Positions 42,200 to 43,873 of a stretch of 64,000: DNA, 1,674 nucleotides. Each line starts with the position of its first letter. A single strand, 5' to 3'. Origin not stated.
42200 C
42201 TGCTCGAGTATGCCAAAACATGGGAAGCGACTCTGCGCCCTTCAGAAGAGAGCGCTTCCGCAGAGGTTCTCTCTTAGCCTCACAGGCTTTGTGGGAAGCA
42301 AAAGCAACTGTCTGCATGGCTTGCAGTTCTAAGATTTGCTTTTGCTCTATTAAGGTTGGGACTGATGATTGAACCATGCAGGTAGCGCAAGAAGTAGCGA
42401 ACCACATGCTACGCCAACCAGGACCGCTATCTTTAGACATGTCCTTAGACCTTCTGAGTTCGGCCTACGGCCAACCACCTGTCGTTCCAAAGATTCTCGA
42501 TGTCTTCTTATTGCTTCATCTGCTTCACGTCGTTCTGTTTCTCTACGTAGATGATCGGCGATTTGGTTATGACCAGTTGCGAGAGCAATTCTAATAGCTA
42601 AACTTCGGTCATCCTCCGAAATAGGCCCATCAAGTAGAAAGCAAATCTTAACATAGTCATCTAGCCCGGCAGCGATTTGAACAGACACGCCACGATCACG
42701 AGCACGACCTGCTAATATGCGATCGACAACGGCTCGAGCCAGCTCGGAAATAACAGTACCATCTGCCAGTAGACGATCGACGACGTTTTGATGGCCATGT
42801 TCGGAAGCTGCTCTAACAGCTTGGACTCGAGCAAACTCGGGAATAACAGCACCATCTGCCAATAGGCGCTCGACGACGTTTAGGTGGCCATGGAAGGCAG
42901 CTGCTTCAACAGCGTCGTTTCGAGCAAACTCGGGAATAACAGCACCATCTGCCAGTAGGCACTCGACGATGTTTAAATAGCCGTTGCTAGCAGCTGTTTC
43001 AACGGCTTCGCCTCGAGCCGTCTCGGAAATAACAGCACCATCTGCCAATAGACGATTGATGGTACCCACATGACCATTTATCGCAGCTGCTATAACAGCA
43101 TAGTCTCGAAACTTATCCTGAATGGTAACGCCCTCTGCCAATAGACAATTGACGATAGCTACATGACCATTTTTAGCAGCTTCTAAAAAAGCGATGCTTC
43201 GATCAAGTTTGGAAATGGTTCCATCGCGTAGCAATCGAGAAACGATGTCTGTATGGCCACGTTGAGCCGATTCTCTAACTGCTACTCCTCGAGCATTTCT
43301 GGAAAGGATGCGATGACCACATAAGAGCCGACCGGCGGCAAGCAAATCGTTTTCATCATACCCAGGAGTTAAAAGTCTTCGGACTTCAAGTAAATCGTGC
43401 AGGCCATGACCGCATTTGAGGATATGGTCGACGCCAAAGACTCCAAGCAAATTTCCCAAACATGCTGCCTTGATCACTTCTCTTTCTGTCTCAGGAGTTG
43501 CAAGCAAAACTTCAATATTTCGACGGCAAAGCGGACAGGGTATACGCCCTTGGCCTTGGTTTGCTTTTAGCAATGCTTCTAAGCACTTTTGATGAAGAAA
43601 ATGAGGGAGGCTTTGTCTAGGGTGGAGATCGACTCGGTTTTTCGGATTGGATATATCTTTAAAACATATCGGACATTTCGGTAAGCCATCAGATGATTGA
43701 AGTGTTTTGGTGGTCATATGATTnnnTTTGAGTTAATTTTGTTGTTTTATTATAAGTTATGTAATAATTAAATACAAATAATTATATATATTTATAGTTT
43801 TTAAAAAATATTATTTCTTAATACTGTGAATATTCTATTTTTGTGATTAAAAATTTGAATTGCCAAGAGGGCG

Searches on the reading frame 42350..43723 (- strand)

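Call 4: search_protein_families(library=pfam, proteins=[window:42350-43723:-], max_evalue=1)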
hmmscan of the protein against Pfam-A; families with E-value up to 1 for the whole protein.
window:42350-43723:- (457 aa): 14 families
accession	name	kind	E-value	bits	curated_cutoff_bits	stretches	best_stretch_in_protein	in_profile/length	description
PF12796.13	Ank_2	-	2.5e-16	60.5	27.3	3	181-261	3-84/90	Ankyrin repeats (3 copies)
PF00023.36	Ank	-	1.4e-11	44.4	21.1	0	274-292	8-26/33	Ankyrin repeat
PF24521.3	Ank_KRIT1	-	2.5e-10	40.7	80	3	148-199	21-70/149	KRIT1 ankyrin-repeats domain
PF13637.12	Ank_4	-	2.7e-09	37.5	22.7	1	212-257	3-50/50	Ankyrin repeats (many copies)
PF13639.12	zf-RING_2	-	5.4e-05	23.8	27.3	1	16-67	2-44/44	Ring finger domain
PF13606.12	Ank_3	-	7.2e-05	23.3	22.3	0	179-201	6-28/30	Ankyrin repeat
PF00097.31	zf-C3HC4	-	0.013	15.8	21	1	17-66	1-40/40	Zinc finger, C3HC4 type (RING finger)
PF23548.1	Zn_ribbon_FGT1_2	-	0.026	14.5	27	1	50-72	10-32/35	FORGETTER1 second zinc ribbon domain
PF12861.13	zf-ANAPC11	-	0.032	14.7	25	1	41-71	34-62/65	Anaphase-promoting complex subunit 11 RING-H2 finger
PF13857.12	Ank_5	-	0.033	15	27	0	240-258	19-37/56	Ankyrin repeats (many copies)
PF14447.12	Prok-RING_4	-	0.073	13.4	27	0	63-71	33-41/46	Prokaryotic RING finger family 4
PF05257.22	CHAP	-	0.076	14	26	0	177-196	51-71/81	CHAP domain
PF24921.1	RING_XB3-XBAT31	-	0.38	11.3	50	1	55-71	40-56/57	E3 ubiquitin-protein ligase XB3/XBAT31 RING finger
PF21202.3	SLX1_C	-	0.43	11.4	27.2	1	16-70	1-59/65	Structure-specific endonuclease subunit SLX1, C-terminal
